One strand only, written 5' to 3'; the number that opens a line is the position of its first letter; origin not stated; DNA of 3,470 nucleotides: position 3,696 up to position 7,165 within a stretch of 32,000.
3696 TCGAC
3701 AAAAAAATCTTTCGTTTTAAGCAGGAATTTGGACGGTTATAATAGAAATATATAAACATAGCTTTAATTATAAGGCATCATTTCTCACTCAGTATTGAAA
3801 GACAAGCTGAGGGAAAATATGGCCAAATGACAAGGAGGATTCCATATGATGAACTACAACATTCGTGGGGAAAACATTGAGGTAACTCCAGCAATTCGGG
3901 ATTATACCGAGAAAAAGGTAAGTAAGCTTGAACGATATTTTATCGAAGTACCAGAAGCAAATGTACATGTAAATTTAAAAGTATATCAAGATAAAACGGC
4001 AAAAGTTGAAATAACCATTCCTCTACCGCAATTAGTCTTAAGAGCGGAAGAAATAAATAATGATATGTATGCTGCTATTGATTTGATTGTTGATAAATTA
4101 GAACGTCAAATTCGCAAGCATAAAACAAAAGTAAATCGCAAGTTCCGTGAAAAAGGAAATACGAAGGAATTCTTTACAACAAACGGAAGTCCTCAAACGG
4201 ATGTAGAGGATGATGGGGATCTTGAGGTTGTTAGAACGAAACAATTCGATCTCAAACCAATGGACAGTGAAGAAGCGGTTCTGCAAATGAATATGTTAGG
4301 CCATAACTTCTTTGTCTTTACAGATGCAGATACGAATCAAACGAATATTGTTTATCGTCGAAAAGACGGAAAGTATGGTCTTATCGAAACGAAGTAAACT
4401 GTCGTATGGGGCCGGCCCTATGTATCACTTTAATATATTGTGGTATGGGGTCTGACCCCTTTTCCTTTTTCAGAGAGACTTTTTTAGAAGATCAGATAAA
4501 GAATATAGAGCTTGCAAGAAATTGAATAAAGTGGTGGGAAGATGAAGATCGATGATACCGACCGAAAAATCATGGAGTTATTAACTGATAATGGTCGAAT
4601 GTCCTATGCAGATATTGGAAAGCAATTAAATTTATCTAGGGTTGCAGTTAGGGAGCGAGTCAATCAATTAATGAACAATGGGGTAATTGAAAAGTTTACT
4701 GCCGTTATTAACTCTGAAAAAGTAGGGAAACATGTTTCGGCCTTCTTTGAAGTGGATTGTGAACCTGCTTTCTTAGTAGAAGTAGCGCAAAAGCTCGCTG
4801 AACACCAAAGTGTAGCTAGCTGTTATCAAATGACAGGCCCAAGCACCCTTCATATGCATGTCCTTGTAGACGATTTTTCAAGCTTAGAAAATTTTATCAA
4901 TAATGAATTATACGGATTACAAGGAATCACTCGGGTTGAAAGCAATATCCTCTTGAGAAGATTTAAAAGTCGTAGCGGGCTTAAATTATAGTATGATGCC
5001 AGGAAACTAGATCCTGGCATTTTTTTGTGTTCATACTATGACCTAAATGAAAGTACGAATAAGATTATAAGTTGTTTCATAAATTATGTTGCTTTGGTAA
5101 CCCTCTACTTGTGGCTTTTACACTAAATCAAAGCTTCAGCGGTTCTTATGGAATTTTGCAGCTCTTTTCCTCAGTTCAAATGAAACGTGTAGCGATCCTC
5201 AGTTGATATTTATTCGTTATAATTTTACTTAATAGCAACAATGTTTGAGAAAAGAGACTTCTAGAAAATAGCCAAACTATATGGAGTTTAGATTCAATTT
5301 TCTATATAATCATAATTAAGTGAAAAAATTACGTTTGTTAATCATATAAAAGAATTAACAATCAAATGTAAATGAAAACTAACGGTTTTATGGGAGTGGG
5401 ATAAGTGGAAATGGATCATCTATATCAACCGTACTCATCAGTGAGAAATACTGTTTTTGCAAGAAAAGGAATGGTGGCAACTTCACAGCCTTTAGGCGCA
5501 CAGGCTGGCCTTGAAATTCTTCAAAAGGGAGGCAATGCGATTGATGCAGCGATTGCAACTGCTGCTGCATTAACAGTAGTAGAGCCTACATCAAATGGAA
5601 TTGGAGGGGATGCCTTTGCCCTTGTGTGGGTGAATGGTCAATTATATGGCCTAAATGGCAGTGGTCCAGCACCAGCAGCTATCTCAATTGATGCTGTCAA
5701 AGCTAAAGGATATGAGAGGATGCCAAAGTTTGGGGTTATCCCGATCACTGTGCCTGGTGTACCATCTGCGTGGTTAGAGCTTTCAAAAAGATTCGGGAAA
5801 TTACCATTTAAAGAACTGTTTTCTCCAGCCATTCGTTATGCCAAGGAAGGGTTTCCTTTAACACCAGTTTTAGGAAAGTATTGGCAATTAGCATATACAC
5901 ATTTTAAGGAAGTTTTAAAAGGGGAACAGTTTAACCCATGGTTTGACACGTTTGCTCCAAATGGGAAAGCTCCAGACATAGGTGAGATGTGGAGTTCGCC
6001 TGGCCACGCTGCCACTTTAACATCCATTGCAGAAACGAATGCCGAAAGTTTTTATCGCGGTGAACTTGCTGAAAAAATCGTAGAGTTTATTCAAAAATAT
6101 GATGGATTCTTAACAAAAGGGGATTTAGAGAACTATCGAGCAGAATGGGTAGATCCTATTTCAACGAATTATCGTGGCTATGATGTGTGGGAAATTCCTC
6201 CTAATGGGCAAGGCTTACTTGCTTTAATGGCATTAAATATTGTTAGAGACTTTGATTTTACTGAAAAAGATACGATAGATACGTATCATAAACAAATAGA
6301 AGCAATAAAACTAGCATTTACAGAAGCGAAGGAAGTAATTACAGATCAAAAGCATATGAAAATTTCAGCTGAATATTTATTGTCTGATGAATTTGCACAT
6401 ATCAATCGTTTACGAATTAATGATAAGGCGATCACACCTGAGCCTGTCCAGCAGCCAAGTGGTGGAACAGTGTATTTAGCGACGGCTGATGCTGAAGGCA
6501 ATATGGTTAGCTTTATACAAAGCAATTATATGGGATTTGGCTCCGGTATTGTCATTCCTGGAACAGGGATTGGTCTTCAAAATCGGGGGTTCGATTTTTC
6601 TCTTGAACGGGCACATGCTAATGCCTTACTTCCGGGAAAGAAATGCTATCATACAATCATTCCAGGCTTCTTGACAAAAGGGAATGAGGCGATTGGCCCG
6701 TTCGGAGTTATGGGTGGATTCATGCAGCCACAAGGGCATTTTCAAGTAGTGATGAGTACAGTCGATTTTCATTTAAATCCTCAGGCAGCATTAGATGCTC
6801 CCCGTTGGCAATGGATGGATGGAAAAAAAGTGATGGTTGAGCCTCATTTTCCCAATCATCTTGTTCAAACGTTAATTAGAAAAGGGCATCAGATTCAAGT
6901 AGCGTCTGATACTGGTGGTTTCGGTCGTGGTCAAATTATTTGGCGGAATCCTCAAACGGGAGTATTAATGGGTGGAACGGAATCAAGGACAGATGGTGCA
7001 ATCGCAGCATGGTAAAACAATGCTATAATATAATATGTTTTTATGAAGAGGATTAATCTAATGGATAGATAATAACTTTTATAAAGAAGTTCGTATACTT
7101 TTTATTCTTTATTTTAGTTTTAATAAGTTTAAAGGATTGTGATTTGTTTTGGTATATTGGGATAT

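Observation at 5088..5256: Dispersed ~140-170 nt intergenic repeat family with a near-invariant 26-nt 3' core (copy A, family description)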

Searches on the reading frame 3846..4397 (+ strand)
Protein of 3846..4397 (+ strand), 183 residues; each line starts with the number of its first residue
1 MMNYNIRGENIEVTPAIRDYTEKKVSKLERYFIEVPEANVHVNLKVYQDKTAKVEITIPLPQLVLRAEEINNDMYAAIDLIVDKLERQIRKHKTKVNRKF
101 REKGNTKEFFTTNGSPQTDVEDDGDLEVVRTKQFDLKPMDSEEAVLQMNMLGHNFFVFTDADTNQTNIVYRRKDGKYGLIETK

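Call 18: search_protein_families(library=pfam, proteins=[window:3846-4397:+])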
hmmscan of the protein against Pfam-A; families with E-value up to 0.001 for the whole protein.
window:3846-4397:+ (183 aa): 2 families
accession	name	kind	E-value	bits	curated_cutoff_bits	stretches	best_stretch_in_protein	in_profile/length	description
PF02482.25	Ribosomal_S30AE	-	9.4e-31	106.8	23.7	1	4-96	1-87/88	Sigma 54 modulation protein / S30EA ribosomal protein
PF16321.10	Ribosom_S30AE_C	-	8e-30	102.8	25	1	126-179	4-57/57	Sigma 54 modulation/S30EA ribosomal protein C terminus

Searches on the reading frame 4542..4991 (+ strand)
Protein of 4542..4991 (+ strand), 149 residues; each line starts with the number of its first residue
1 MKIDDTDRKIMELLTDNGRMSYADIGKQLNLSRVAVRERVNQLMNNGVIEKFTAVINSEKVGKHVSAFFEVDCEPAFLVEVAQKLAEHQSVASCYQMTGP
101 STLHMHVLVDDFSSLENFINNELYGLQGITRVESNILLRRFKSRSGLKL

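Call 18: search_protein_families(library=pfam, proteins=[window:4542-4991:+])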
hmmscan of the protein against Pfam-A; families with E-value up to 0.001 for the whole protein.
window:4542-4991:+ (149 aa): 7 families
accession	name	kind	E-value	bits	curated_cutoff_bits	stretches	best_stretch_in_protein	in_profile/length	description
PF01037.27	AsnC_trans_reg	-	1.2e-15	57.5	25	1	70-139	2-72/73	Lrp/AsnC ligand binding domain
PF13404.12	HTH_AsnC-type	-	1.3e-14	54.1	27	1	3-43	1-41/42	AsnC-type helix-turn-helix domain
PF13412.12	HTH_24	-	2.2e-14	53.2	21.9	1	3-50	1-48/48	Winged helix-turn-helix DNA-binding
PF08280.17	HTH_Mga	-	2.2e-09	37.6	23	1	2-57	2-56/59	M protein trans-acting positive regulator (MGA) HTH domain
PF08279.18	HTH_11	-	0.0002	21.6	25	1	8-47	3-43/55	HTH domain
PF24034.1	DUF7343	-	0.00074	19.8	27.6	0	7-53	5-52/62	Domain of unknown function (DUF7343)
PF04545.22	Sigma70_r4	-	0.00075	19.4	24.1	0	4-41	6-42/50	Sigma-70, region 4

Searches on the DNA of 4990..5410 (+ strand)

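Call 9: search_rna_families(source=window, start=4990, end=5410, threshold=evalue, max_evalue=10, show_alignments=3)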
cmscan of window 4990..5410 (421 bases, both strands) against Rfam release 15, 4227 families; matches with E-value up to 10: 4.
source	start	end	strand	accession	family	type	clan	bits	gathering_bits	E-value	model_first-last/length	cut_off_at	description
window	5211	5295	-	RF01987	ZEB2_AS1_4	Gene; lncRNA;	-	22.4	50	3.9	1-78/78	no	ZEB2 antisense RNA 1 conserved region 4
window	5022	5083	+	RF01597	snoR22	Gene; snRNA; snoRNA; CD-box;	-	20.2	50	3.8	1-83/83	no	small nucleolar RNA snoR22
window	4990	5026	+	RF02278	Betaproteobacteria_toxic_sRNA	Gene; sRNA;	-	15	50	1.9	27-64/64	5'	Betaproteobacteria toxic small RNA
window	5311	5345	-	RF00617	cHP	Cis-reg;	CL00129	14.8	40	2.3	1-45/45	no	Flavivirus capsid hairpin cHP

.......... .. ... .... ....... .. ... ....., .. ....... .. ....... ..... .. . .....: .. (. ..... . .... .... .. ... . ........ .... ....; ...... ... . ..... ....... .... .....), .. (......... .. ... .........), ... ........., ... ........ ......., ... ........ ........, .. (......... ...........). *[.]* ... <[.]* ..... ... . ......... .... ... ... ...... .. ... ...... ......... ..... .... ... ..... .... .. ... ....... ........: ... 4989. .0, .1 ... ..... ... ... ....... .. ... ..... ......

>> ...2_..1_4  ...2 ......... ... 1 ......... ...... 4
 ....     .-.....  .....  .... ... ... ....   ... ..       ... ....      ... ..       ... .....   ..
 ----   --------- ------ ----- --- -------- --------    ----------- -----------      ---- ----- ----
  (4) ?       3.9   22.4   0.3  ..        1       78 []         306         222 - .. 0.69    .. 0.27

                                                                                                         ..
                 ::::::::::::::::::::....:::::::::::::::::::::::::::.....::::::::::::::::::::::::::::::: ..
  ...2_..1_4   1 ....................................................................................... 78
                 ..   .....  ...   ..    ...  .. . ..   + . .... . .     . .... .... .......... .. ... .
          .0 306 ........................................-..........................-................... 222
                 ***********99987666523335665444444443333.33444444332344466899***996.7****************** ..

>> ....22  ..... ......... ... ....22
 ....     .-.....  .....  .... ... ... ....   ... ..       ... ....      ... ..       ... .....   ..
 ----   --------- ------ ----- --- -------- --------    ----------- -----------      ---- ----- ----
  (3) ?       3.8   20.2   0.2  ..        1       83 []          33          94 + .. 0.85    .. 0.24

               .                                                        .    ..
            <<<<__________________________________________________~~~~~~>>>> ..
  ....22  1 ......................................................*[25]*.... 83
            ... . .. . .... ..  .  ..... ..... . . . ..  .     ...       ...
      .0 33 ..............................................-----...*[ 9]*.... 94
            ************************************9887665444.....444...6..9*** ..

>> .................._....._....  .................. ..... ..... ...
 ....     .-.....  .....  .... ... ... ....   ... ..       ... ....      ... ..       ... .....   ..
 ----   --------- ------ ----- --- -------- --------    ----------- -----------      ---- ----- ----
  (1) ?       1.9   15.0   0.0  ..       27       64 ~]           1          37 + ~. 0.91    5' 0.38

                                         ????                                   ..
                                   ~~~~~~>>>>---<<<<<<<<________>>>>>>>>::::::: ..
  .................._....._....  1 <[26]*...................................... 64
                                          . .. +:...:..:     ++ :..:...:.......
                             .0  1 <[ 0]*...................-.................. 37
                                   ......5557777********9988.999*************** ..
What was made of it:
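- On Rfam RNA families / structured RNA: The permissive scan of copy A gave only chance-level hits with E above 1 (call 9).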

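Call 14: search_dna_similar(query=window:5050-5270:+, collection=plasmids, mode=distant, max_evalue=0.01, max_rows=30)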
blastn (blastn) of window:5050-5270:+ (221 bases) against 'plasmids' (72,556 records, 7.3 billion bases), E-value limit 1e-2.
No match.
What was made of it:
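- Tried and rejected: No match (call 14).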

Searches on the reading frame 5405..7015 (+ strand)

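Call 18: search_protein_families(library=pfam, proteins=[window:5405-7015:+])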
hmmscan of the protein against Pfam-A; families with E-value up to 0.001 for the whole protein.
window:5405-7015:+ (536 aa): 1 family
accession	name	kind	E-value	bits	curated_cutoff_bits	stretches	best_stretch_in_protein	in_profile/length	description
PF01019.26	G_glu_transpept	-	1.3e-151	506.3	27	1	37-531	2-512/512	Gamma-glutamyltranspeptidase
